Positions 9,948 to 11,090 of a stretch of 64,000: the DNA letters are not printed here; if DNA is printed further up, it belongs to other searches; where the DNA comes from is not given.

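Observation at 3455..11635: Eight-gene operon links a split Rieske oxygenase, a GST and a guanine-deaminase-type amidohydrolase to a nucleoside/purine-type (BMP) ABC importer, an NdmCDE-like layout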

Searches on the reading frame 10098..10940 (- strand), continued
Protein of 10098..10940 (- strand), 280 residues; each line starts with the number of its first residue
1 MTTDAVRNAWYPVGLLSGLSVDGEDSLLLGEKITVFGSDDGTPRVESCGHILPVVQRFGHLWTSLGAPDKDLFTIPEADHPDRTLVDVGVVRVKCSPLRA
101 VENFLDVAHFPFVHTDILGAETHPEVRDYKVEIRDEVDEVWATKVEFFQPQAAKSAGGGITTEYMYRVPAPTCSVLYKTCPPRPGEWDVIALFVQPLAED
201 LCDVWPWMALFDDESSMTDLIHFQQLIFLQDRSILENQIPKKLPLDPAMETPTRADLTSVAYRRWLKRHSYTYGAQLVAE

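Call 24: get_annotated_region(hit=H32, flank=10000)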
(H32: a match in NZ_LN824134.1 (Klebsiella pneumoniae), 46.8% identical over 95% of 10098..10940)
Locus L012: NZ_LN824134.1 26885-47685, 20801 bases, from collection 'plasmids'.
description: Klebsiella pneumoniae strain MS6671 plasmid A, complete sequence
organism: Klebsiella pneumoniae (NCBI taxid 573)
taxonomy: Bacteria; Pseudomonadota; Gammaproteobacteria; Enterobacterales; Enterobacteriaceae; Klebsiella; Klebsiella pneumoniae
host: -; source: Homo sapiens,urine; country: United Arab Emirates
typing (MOB-suite, as given by PLSDB): conjugative; replicon IncFIB,IncHI1B; relaxase MOBH; mating-pair formation MPF_F
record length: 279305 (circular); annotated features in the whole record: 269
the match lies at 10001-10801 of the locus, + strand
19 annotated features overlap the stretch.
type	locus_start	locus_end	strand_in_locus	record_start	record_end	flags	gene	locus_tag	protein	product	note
CDS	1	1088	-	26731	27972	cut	-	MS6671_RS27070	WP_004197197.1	hypothetical protein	-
CDS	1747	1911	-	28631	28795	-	-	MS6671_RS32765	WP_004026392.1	hypothetical protein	-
CDS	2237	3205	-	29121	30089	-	-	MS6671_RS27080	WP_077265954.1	IS5-like element IS903B family transposase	GO:0006313 - DNA transposition [Evidence IEA]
CDS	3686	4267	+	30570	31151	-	-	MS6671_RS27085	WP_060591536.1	hypothetical protein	-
CDS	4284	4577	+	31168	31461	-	-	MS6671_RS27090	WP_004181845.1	hypothetical protein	-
CDS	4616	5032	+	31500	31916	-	-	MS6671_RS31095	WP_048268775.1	DUF6012 family protein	-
CDS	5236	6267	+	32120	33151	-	-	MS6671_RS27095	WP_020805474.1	IS630-like element ISSpu2 family transposase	GO:0006313 - DNA transposition [Evidence IEA]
CDS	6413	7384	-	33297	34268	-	-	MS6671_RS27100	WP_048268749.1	IS5 family transposase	-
CDS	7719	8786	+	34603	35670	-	-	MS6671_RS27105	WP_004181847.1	aromatic ring-hydroxylating dioxygenase subunit alpha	-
CDS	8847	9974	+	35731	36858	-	-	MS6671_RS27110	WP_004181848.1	TIM barrel protein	-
CDS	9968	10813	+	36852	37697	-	-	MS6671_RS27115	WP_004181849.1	aromatic ring-hydroxylating dioxygenase subunit alpha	-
CDS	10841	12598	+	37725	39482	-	-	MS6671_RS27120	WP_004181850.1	Rieske 2Fe-2S domain-containing protein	-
CDS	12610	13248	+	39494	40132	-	-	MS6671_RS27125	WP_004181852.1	glutathione S-transferase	-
CDS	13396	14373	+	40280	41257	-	-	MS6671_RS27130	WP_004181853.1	2-oxoglutarate and iron-dependent oxygenase domain-containing protein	-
CDS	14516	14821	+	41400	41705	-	-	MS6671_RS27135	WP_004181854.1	IS3 family transposase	-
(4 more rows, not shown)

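Call 28: get_annotated_region(hit=H40, flank=9000)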
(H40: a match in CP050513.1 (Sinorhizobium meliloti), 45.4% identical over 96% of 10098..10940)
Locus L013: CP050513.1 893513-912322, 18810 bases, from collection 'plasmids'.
description: Sinorhizobium meliloti strain RCAM1750 plasmid p_1, complete sequence
organism: Sinorhizobium meliloti (NCBI taxid 382)
taxonomy: Bacteria; Pseudomonadota; Alphaproteobacteria; Hyphomicrobiales; Rhizobiaceae; Sinorhizobium; Sinorhizobium meliloti
host: -; source: Medicago sativa,cell culture,root nodule; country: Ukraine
typing (MOB-suite, as given by PLSDB): conjugative; relaxase MOBQ; mating-pair formation MPF_T
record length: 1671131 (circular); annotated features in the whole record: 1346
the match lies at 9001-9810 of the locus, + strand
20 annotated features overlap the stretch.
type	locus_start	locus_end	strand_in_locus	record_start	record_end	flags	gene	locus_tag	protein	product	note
CDS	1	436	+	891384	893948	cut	nuoG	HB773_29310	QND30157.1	NADH-quinone oxidoreductase subunit NuoG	-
CDS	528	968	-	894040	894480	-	-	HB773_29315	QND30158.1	CBS domain-containing protein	-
CDS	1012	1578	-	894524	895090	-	-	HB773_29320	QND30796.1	NADH-quinone oxidoreductase subunit I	-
CDS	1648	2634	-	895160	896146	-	nuoH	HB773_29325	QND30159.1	NADH-quinone oxidoreductase subunit NuoH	-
CDS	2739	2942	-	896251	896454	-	-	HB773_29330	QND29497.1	hypothetical protein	-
CDS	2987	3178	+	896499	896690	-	-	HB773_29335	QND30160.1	hypothetical protein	-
CDS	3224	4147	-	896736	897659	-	-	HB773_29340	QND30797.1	ABC transporter permease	-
CDS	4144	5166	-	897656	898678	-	-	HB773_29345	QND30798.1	ABC transporter permease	-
CDS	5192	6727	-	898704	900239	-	-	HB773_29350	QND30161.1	ABC transporter ATP-binding protein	-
CDS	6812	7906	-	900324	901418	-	-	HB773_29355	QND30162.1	BMP family ABC transporter substrate-binding protein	-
CDS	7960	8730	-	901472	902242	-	-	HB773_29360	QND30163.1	GntR family transcriptional regulator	-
CDS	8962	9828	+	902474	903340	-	-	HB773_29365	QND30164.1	aromatic ring-hydroxylating dioxygenase subunit alpha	-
CDS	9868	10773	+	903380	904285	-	-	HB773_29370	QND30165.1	aromatic ring-hydroxylating dioxygenase subunit alpha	-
CDS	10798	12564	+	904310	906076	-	-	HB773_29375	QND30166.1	2Fe-2S iron-sulfur cluster binding domain-containing protein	-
CDS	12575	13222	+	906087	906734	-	-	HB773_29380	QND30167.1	glutathione S-transferase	-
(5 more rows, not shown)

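Call 29: get_annotated_region(hit=H46, flank=9000)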
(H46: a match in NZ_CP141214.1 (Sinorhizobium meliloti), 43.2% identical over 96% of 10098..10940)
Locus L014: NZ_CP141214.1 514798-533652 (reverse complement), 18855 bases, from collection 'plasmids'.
description: Sinorhizobium meliloti strain LMB1 plasmid pB, complete sequence
organism: Sinorhizobium meliloti (NCBI taxid 382)
taxonomy: Bacteria; Pseudomonadota; Alphaproteobacteria; Hyphomicrobiales; Rhizobiaceae; Sinorhizobium; Sinorhizobium meliloti
host: -; source: alfalfa,Isolate; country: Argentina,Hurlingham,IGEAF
typing (MOB-suite, as given by PLSDB): conjugative; relaxase MOBQ; mating-pair formation MPF_T
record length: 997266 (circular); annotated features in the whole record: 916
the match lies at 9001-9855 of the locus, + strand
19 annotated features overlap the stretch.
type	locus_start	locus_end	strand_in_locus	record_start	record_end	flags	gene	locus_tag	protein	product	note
CDS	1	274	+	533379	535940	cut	nuoG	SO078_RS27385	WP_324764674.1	NADH-quinone oxidoreductase subunit NuoG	GO:0006120 - mitochondrial electron transport, NADH to ubiquinone [Evidence IEA]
CDS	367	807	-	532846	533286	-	-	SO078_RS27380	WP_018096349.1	CBS domain-containing protein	-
CDS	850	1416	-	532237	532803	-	-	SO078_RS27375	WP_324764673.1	NADH-quinone oxidoreductase subunit I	-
CDS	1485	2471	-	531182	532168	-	nuoH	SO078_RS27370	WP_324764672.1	NADH-quinone oxidoreductase subunit NuoH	-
CDS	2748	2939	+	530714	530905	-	-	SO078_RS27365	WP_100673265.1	DUF6494 family protein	-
CDS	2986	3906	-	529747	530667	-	-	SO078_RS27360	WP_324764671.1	ABC transporter permease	-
CDS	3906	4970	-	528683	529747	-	-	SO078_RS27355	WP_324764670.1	ABC transporter permease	-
CDS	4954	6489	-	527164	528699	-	-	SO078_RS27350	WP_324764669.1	ABC transporter ATP-binding protein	-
CDS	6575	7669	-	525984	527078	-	-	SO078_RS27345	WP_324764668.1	BMP family ABC transporter substrate-binding protein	-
CDS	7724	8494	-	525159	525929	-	-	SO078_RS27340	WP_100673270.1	GntR family transcriptional regulator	-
CDS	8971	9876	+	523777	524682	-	-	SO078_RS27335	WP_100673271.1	aromatic ring-hydroxylating dioxygenase subunit alpha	-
CDS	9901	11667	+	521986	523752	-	-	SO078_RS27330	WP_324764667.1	Rieske 2Fe-2S domain-containing protein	-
CDS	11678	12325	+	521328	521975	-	-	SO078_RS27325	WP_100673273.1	glutathione S-transferase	-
CDS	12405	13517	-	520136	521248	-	-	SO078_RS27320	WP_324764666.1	alanine--glyoxylate aminotransferase family protein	-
CDS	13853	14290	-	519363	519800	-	-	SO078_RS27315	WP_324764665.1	type II toxin-antitoxin system VapC family toxin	-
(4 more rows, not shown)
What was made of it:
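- S. meliloti links fused NdmCDE homologues to a BMP importer (calls 28, 29).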

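Call 34: search_protein_families(library=pfam, proteins=[L007:8867-9175:+], max_evalue=10)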
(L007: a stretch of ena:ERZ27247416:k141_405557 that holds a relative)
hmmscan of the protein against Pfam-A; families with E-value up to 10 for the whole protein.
L007:8867-9175:+ (102 aa): 1 family
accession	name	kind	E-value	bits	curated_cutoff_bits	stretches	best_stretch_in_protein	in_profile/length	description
PF00708.24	Acylphosphatase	-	0.048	14.4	22.5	1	27-94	4-71/85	Acylphosphatase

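Call 37: find_related_loci(query=A2, collection=genome_contigs, flank=10000)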
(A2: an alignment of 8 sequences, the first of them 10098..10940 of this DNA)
Query A2 (280 aa) in genome_contigs; peptide patterns used: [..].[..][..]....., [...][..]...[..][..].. (x = any residue, [..] = any of these).
599 stretches matched a pattern (row limit reached: there are more); 583 encode a relative of the query (tblastn E <= 1e-3); the best 80 are kept; 80 distinct loci.
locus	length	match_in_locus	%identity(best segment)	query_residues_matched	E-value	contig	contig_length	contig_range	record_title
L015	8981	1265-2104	88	1-280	2e-171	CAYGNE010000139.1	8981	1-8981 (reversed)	MAG TPA_asm: uncultured Rhodobacterales bacterium isolate ERP116193_co2_126 genome assembly, contig: NODE_18503_length_8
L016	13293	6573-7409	87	1-279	3e-161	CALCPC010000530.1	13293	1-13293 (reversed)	MAG TPA_asm: uncultured Rhodobacteraceae bacterium isolate SRR3401491_bin.19_CONCOCT_v1.1_MAG genome assembly, contig: E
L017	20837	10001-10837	80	1-279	4e-153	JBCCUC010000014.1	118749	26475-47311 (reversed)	MAG: Pseudomonadota bacterium isolate P01_D01_bin.95 k141_2837873_length_118749_cov_17.2261, whole genome shotgun sequen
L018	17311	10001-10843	76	1-280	2e-146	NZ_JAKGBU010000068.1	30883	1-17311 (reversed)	Rhizobium alarense strain TRM95111 scaffold68, whole genome shotgun sequence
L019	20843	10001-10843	76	1-280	2e-145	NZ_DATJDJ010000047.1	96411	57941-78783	MAG: Pararhizobium sp. isolate SMAG_U15404 k141_366019, whole genome shotgun sequence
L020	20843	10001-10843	76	1-280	5e-145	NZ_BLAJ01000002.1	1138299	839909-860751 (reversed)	Rhizobium dioscoreae strain S-93 sequence02, whole genome shotgun sequence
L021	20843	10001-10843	76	1-280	4e-145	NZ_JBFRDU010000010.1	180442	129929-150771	Rhizobium sp. RAF56 SCAFFOLD_9, whole genome shotgun sequence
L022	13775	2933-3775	76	1-280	4e-145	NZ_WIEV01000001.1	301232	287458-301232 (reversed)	Rhizobium leguminosarum bv. viciae strain L244 NODE_1_length_301232_cov_5.60145, whole genome shotgun sequence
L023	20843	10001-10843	76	1-280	7e-145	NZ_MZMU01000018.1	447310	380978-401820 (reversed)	Rhizobium leguminosarum strain Tri-43 NODE_6, whole genome shotgun sequence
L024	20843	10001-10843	76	1-280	1e-144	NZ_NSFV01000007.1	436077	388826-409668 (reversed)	Mesorhizobium sp. WSM4311 contig_7, whole genome shotgun sequence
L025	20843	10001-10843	76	1-280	9e-145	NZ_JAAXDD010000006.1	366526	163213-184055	Rhizobium leguminosarum strain SiuDiyapA Scaffold_6, whole genome shotgun sequence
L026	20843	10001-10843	76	1-280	8e-145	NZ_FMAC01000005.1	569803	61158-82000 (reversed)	Rhizobium hainanense strain CCBAU 57015, whole genome shotgun sequence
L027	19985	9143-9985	76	1-280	2e-144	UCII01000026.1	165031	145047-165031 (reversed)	Rhizobiales bacterium isolate AFS084704 genome assembly, contig: contig_26, whole genome shotgun sequence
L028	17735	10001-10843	77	1-280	2e-144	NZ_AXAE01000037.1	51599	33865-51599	Mesorhizobium erdmanii USDA 3471 A3AUDRAFT_scaffold_31.32_C, whole genome shotgun sequence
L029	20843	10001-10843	75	1-280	1e-144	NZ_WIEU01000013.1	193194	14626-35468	Rhizobium leguminosarum bv. viciae strain L353 NODE_13_length_193194_cov_23.0635, whole genome shotgun sequence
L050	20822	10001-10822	76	8-280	8e-142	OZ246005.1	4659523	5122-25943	MAG: Roseibium sp. isolate 571153a5-cff4-44d7-992a-ac6b2d4dc168 genome assembly, chromosome: 1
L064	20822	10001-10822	75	8-280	1e-137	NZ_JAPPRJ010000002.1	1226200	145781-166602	Rhizobium sp. SL86 contig_2, whole genome shotgun sequence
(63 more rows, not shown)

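Call 41: search_protein_families(library=pfam, proteins=[L050:11549-12436:+, L050:12479-13612:+, L050:13651-14412:-, L050:14633-16102:+, L050:16050-17630:+, L050:7840-8637:+, L050:4851-6683:+, L064:11623-12939:+, L064:12967-14433:-, L064:8275-8961:+], max_evalue=0.0001)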
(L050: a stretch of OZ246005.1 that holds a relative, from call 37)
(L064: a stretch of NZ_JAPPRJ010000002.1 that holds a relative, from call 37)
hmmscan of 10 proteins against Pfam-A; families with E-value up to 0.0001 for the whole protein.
L050:11549-12436:+ (295 aa): 1 family
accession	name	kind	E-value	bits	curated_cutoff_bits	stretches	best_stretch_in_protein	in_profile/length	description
PF00480.26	ROK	-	4.6e-52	177.8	22.9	1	4-292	3-292/294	ROK family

L050:12479-13612:+ (377 aa): 0 families

L050:13651-14412:- (253 aa): 3 families
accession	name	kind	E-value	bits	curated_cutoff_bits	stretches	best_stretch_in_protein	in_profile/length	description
PF01614.24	IclR_C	-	8.6e-41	139.8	24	1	94-249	13-169/174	Bacterial transcriptional regulator IclR C-terminal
PF09339.16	HTH_IclR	-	3.5e-12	46.3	22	1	15-62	1-48/52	IclR helix-turn-helix domain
PF01978.25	TrmB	-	2.1e-06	27.9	25.6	1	31-68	21-58/68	Sugar-specific transcriptional regulator TrmB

L050:14633-16102:+ (489 aa): 1 family
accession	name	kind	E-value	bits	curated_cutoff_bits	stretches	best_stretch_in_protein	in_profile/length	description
PF00171.27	Aldedh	-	1.6e-146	488.9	23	1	14-478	1-461/461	Aldehyde dehydrogenase family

L050:16050-17630:+ (526 aa): 2 families
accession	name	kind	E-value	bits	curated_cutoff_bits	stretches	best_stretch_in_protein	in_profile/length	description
PF00005.33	ABC_tran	-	4.9e-50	170.1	25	2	41-195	1-136/137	ABC transporter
PF13304.12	AAA_21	-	4.5e-05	24.1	27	0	54-72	2-20/304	AAA domain, putative AbiEii toxin, Type IV TA system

L050:7840-8637:+ (265 aa): 1 family
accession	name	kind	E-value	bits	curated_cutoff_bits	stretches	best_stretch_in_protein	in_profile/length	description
PF04962.18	KduI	-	3.3e-110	368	23.9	1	6-262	3-262/262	KduI/IolB family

L050:4851-6683:+ (610 aa): 3 families
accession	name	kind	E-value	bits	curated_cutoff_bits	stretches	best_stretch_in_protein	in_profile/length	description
PF00205.28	TPP_enzyme_M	-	4.8e-39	133.6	30.4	1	216-350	1-137/137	Thiamine pyrophosphate enzyme, central domain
PF02775.26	TPP_enzyme_C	-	5.9e-34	117.5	21.9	1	412-565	2-151/151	Thiamine pyrophosphate enzyme, C-terminal TPP binding domain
PF02776.23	TPP_enzyme_N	-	9e-12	45.3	26.8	1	42-119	29-103/119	Thiamine pyrophosphate enzyme, N-terminal TPP binding domain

L064:11623-12939:+ (438 aa): 2 families
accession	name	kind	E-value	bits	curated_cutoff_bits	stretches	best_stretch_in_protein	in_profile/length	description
PF00990.26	GGDEF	-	8.5e-40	136.6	23.8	1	271-428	1-161/161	Diguanylate cyclase, GGDEF domain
PF00072.30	Response_reg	-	2.6e-28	98.8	30.2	1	142-254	1-110/111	Response regulator receiver domain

L064:12967-14433:- (488 aa): 1 family
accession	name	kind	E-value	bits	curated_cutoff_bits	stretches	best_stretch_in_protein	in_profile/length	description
PF01425.27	Amidase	-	6.1e-88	296.2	27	1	57-472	2-445/445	Amidase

L064:8275-8961:+ (228 aa): 2 families
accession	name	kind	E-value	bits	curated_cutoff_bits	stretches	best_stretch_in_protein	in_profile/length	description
PF00072.30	Response_reg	-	7.8e-30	103.7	30.2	1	6-115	1-111/111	Response regulator receiver domain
PF00486.34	Trans_reg_C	-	2.8e-23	82.2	26.2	1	151-225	3-77/77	Transcriptional regulatory protein, C terminal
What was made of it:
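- Tried and rejected: Variant loci lacking the hydrolase and transporter (L050, L064): their neighbours are unrelated genes (inositol catabolism, response regulators, an amidase) and give no substrate clue (call 41).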

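Call 63: find_homologous_proteins(query=L011:11968-12816:+, max_evalue=1e-30)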
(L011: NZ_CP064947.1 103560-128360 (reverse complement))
Query L011:11968-12816:+ (282 aa): 4775 proteins with E <= 1e-30 among 8000 candidates; the best 120 are listed.
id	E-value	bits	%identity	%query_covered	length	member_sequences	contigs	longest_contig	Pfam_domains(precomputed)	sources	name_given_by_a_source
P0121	1.9e-176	603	95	100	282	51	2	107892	PF19112.7,PF19298.6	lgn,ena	-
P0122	4.6e-153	526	81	100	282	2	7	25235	PF19112.7,PF19298.6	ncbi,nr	ncbi:TPA: aromatic ring-hydroxylating dioxygenase subunit alpha [Klebsiella pneumoniae]|nr:aromatic 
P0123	2.6e-150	517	79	100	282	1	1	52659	PF19112.7,PF19298.6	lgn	-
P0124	8.9e-147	506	81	100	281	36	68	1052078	PF19112.7,PF19298.6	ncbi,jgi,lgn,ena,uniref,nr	ncbi:aromatic ring-hydroxylating oxygenase subunit alpha [Stutzerimonas kunmingensis]|uniref:aromati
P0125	7.5e-142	490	76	100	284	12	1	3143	PF19112.7,PF19298.6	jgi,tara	tara:strand:- start:9206 stop:10060 length:855 start_codon:yes stop_codon:yes gene_type:complete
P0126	2.1e-138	478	74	99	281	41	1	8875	PF19112.7,PF19298.6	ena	-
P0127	3.2e-125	435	73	100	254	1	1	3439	PF19112.7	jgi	-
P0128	1.5e-111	390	62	96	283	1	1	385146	PF19112.7,PF19298.6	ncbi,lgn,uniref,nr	ncbi:aromatic ring-hydroxylating oxygenase subunit alpha [Paraburkholderia unamae]|uniref:Phenylprop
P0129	7.9e-107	375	59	97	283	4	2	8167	PF19112.7,PF19298.6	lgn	-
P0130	8.7e-107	375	61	99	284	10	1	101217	PF19112.7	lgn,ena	-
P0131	2.8e-106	373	59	97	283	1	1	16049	PF19112.7,PF19298.6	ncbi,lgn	-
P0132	3.0e-106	373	60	100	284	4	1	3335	PF19112.7,PF19298.6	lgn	-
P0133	1.5e-105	371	59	98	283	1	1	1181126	PF19112.7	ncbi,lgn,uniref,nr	ncbi:putative methylxanthine N7-demethylase NdmC [Pandoraea captiosa]|uniref:Putative methylxanthine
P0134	1.8e-105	370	59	98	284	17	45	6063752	PF19112.7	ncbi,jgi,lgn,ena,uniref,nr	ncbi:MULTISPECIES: aromatic ring-hydroxylating oxygenase subunit alpha [Pseudomonas]|uniref:aromatic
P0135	1.8e-105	370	59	97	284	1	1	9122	PF19112.7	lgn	-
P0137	9.5e-105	368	59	96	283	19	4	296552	PF19112.7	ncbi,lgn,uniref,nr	ncbi:N7-demethylase (plasmid) [Paraburkholderia caffeinilytica]|uniref:(2Fe-2S)-binding protein n=3 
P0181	2.8e-82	294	51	99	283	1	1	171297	PF19112.7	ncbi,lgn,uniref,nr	ncbi:aromatic ring-hydroxylating oxygenase subunit alpha [Prosthecomicrobium pneumaticum]|uniref:Phe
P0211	5.8e-80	287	49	99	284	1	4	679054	PF19112.7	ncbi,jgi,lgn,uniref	ncbi:aromatic ring-hydroxylating oxygenase subunit alpha [Rhizobium sp. Rhizsp42]|uniref:aromatic ri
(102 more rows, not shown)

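Call 65: find_encoding_contigs(protein=P0137, flank=8000, max_places=1)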
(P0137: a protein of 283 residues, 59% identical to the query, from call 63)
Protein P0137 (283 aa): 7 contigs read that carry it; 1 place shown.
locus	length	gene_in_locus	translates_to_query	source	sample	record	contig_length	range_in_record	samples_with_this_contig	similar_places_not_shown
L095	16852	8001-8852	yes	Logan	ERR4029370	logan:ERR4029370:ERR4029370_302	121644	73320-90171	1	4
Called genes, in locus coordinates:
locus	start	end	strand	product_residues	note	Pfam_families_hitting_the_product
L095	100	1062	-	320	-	PF00126:HTH_1, PF03466:LysR_substrate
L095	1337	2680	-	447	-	PF00860:Xan_ur_permease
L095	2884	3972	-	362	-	PF01261:AP_endonuc_2 (weak)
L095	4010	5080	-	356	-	PF00355:Rieske, PF19112:VanA_C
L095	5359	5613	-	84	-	-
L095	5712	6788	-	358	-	PF00355:Rieske, PF19112:VanA_C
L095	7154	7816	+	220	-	PF00392:GntR, PF07729:FCD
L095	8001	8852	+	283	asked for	PF19112:VanA_C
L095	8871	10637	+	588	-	PF00355:Rieske, PF00111:Fer2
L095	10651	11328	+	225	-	PF02798:GST_N, PF13417:GST_N_3, PF13409:GST_N_2, PF13410:GST_C_2 (weak)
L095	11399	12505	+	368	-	PF08240:ADH_N, PF00107:ADH_zinc_N, PF13602:ADH_zinc_N_2 (weak)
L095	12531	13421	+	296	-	PF00756:Esterase, PF00326:Peptidase_S9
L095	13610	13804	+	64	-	-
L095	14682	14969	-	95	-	-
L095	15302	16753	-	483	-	PF00171:Aldedh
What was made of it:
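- Closest known: NdmCDE, the GST-dependent N7-methylxanthine demethylase of Pseudomonas putida CBB5. Different: The system sits with NdmH and an ABC importer rather than with NdmA, NdmB and formaldehyde-detoxification genes (call 65).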

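Call 81: predict_structure(alignment_id=A4)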
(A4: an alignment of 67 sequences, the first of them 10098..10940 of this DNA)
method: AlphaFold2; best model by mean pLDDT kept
length: 280 residues; sequences in the alignment: 67
mean_pLDDT: 87.5   pTM: 0.88
mean pLDDT of the five models: 87.5, 87.0, 84.2, 83.4, 83.3
residues with pLDDT >= 90: 167; 70-90: 81; 50-70: 29; < 50: 3
segments of 3 or more residues with pLDDT < 50: none
pLDDT, mean of each block of 10 residues (from residue 1): 76 95 96 93 93 96 94 93 92 95 81 60 72 95 87 71 93 94 89 96 96 88 85 85 81 81 93 78
secondary structure, 60 per line:
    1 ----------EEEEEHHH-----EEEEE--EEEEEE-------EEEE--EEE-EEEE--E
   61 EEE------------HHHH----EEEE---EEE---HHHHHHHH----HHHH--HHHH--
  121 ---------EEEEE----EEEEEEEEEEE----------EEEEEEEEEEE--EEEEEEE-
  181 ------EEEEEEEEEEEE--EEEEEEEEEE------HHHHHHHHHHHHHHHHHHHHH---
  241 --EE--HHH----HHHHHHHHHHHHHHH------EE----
elements in order: E11-15 E24-28 E31-36 E44-47 E50-52 E54-57 E60-63 H76-79 E84-87 E91-93 H97-104 H109-112 H115-118 E130-134 E139-149 E160-170 E173-179 E187-198 E201-210 H217-237 H254-268
